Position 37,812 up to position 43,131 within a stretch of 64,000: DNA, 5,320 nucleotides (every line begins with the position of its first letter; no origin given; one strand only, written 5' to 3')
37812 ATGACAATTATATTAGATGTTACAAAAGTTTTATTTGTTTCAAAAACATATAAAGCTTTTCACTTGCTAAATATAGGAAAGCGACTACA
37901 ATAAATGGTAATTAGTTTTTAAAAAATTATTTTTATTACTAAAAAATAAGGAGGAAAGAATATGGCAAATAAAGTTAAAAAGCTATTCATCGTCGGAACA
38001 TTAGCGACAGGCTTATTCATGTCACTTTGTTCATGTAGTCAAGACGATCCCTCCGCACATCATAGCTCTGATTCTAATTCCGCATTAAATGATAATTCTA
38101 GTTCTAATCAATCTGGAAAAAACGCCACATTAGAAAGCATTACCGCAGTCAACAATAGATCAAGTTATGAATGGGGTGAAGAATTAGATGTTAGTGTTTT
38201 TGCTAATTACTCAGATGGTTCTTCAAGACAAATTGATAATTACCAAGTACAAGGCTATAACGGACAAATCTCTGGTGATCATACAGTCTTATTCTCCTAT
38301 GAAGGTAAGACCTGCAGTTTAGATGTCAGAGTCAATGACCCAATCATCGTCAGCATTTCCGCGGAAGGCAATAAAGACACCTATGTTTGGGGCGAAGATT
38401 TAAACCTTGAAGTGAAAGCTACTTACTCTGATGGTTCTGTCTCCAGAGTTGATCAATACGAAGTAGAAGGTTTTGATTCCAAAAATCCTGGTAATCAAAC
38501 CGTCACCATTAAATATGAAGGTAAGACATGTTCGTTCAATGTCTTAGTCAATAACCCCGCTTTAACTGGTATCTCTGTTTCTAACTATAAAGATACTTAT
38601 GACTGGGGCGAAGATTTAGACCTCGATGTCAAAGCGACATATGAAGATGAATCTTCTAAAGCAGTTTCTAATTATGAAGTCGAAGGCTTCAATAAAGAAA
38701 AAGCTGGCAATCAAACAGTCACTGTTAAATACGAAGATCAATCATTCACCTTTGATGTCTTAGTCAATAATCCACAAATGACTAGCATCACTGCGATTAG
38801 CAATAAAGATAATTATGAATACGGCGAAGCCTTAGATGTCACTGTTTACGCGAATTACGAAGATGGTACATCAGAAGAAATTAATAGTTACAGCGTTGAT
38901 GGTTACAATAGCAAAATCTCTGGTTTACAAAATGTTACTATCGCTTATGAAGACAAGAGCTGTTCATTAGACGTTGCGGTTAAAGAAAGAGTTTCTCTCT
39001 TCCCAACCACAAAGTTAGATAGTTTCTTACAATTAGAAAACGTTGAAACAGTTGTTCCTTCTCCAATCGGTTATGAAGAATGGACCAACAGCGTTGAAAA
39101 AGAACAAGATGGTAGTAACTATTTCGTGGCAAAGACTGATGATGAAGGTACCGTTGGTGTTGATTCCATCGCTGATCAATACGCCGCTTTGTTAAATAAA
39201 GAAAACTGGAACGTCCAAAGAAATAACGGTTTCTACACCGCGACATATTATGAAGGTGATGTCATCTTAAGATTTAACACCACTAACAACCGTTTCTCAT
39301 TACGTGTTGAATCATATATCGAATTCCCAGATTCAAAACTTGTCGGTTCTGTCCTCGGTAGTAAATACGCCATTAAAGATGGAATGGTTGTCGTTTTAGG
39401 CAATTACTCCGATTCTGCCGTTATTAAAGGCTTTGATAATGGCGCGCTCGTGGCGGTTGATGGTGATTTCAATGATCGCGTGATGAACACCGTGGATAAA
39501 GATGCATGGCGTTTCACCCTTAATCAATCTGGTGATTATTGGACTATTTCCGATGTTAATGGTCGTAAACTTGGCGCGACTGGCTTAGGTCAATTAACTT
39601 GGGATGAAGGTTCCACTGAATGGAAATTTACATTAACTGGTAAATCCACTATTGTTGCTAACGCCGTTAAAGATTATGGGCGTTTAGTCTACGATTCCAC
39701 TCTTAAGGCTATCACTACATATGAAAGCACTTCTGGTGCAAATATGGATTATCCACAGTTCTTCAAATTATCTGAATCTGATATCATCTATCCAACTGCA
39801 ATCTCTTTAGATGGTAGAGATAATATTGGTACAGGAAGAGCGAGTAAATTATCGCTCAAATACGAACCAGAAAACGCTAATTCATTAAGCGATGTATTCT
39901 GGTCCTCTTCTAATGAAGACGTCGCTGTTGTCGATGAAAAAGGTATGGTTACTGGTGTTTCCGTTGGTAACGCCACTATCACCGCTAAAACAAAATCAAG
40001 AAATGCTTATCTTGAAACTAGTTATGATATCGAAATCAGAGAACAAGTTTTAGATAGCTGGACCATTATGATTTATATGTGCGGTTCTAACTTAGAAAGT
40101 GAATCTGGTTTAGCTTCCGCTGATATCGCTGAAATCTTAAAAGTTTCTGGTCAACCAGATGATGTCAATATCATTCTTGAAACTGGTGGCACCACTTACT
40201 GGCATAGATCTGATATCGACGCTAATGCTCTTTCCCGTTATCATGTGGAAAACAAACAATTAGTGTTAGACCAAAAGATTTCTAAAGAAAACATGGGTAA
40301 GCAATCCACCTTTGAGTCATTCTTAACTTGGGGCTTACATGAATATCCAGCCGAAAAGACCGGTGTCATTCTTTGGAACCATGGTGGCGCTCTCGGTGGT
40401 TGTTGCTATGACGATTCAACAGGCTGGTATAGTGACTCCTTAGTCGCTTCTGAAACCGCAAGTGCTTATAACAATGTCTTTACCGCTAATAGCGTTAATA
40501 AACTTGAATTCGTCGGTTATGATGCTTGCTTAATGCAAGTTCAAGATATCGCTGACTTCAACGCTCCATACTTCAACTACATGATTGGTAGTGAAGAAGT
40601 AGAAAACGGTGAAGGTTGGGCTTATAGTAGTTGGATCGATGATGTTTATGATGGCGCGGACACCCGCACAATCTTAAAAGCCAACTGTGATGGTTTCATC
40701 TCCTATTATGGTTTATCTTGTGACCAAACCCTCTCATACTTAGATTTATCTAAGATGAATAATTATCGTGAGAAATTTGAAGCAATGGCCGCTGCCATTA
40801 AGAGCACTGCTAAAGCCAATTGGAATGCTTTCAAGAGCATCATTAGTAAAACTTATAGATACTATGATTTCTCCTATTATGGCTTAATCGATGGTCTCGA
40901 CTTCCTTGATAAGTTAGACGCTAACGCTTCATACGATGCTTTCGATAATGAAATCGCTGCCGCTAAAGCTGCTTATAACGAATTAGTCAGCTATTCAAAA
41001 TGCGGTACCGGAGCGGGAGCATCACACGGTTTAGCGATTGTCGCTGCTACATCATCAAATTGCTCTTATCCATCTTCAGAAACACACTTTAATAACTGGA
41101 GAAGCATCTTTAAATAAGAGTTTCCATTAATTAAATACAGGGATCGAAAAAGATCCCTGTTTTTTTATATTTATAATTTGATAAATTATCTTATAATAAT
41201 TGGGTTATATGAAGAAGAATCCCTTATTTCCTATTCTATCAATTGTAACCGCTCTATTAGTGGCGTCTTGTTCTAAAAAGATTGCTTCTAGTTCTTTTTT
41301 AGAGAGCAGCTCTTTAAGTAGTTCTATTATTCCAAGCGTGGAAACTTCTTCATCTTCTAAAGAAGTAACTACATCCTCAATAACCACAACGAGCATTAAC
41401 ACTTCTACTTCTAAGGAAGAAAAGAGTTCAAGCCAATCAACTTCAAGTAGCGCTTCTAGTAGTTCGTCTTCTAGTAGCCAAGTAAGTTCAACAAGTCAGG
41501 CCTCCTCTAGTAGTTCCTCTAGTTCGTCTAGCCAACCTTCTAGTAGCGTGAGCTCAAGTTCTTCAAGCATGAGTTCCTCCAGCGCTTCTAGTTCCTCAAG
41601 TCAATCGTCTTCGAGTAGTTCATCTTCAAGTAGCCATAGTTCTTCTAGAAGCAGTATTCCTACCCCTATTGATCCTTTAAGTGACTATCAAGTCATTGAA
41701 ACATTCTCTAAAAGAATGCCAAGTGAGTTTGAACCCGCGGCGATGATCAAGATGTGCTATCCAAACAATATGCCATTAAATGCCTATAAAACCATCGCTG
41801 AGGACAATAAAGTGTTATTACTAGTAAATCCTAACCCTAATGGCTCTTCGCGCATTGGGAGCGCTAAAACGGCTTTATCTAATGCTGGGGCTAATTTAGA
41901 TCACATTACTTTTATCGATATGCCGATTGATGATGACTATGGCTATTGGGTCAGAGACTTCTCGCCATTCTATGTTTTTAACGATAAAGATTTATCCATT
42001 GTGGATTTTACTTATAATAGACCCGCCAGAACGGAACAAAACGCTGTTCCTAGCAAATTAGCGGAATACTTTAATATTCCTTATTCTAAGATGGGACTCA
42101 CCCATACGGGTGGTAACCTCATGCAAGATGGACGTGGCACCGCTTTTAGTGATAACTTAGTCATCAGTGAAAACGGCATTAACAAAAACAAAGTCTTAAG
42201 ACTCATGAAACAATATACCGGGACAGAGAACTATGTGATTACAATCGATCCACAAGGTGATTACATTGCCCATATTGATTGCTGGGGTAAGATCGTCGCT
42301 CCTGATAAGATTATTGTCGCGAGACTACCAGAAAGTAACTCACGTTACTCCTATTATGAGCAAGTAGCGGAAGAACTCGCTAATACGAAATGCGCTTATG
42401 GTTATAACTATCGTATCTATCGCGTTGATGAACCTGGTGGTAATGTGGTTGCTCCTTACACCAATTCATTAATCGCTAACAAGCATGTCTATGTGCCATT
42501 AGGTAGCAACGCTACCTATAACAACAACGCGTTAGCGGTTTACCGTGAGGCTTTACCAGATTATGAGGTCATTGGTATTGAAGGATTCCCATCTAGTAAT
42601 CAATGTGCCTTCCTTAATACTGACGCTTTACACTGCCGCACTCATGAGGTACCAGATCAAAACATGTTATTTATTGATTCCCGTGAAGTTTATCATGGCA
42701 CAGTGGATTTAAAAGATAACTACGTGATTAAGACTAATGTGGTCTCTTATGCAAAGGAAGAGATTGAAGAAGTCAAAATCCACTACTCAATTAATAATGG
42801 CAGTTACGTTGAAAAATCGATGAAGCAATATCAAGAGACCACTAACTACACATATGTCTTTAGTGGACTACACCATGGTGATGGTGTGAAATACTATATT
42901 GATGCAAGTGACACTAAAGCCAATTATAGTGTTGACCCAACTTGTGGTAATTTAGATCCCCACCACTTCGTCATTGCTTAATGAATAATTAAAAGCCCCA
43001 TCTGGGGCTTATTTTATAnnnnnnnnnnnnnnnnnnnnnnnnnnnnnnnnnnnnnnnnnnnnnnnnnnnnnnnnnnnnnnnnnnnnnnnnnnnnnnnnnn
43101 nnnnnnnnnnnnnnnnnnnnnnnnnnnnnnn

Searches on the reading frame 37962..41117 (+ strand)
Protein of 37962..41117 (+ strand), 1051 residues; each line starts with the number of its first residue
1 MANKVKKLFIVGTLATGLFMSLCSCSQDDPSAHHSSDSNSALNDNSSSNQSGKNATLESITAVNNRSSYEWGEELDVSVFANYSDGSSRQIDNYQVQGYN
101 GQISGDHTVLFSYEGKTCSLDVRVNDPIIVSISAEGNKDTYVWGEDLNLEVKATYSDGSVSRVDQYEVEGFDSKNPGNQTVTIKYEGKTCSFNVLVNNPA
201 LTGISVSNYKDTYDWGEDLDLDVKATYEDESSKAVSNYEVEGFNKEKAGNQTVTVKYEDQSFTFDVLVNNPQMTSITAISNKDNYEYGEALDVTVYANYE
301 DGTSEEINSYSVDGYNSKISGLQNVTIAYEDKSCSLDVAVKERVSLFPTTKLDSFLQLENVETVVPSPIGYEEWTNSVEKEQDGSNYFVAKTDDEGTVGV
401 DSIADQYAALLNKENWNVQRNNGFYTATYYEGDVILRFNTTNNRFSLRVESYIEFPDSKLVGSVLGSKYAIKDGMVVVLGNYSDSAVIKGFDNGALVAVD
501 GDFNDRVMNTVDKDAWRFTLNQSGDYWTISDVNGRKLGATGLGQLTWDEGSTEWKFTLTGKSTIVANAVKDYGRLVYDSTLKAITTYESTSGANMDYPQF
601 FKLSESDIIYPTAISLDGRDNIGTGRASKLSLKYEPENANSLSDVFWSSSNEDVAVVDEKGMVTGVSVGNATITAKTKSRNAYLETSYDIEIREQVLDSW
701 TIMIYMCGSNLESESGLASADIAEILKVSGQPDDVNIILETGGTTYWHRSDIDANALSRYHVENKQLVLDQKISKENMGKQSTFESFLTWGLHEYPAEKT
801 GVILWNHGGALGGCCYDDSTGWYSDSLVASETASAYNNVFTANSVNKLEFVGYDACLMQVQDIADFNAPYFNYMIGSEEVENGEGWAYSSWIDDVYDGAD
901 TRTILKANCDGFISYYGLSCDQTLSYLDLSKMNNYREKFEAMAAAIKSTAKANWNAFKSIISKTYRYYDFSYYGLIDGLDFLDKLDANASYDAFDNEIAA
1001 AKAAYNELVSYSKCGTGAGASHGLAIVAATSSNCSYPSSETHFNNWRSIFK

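Call 10: search_protein_families(library=pfam, proteins=[window:37962-41117:+], max_evalue=0.001)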
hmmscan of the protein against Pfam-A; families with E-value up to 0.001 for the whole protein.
window:37962-41117:+ (1051 aa): 3 families
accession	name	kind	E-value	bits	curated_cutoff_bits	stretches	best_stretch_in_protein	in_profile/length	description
PF03415.19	Peptidase_C11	-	2.7e-29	103.3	25.8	1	704-1015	1-308/359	Clostripain family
PF07523.18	Big_3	-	5.5e-27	94.3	21.2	3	137-196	4-68/68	Bacterial Ig-like domain (group 3)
PF02368.24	Big_2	-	1.9e-11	44.2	22.8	1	625-678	17-69/79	Bacterial Ig-like domain (group 2)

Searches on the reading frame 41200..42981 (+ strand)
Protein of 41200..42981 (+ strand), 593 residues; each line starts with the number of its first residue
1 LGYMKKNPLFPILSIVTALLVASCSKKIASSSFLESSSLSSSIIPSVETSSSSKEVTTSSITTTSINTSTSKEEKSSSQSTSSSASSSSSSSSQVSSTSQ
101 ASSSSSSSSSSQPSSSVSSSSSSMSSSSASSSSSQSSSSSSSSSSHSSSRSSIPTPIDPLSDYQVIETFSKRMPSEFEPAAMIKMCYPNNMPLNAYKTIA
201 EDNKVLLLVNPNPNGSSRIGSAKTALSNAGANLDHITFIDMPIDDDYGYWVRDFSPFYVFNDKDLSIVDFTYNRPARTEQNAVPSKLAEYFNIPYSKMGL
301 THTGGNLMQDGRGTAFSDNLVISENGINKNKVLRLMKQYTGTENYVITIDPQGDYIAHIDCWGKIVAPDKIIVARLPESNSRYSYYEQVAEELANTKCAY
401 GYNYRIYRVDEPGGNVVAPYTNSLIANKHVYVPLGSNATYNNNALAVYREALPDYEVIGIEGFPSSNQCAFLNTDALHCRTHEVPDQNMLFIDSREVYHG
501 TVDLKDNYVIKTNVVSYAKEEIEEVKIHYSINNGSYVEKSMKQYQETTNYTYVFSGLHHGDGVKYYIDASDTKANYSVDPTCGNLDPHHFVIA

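Call 10: search_protein_families(library=pfam, proteins=[window:41200-42981:+], max_evalue=0.001)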
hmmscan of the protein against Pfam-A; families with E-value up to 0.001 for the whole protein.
window:41200-42981:+ (593 aa): 2 families
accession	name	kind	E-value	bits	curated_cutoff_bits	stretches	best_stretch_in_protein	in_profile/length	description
PF04371.20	PAD_porph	-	6.9e-32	111.4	25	1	172-485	1-321/321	Porphyromonas-type peptidyl-arginine deiminase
PF22184.2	CBM_56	-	0.00029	21.4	27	1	522-568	21-65/75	Carbohydrate binding module family 56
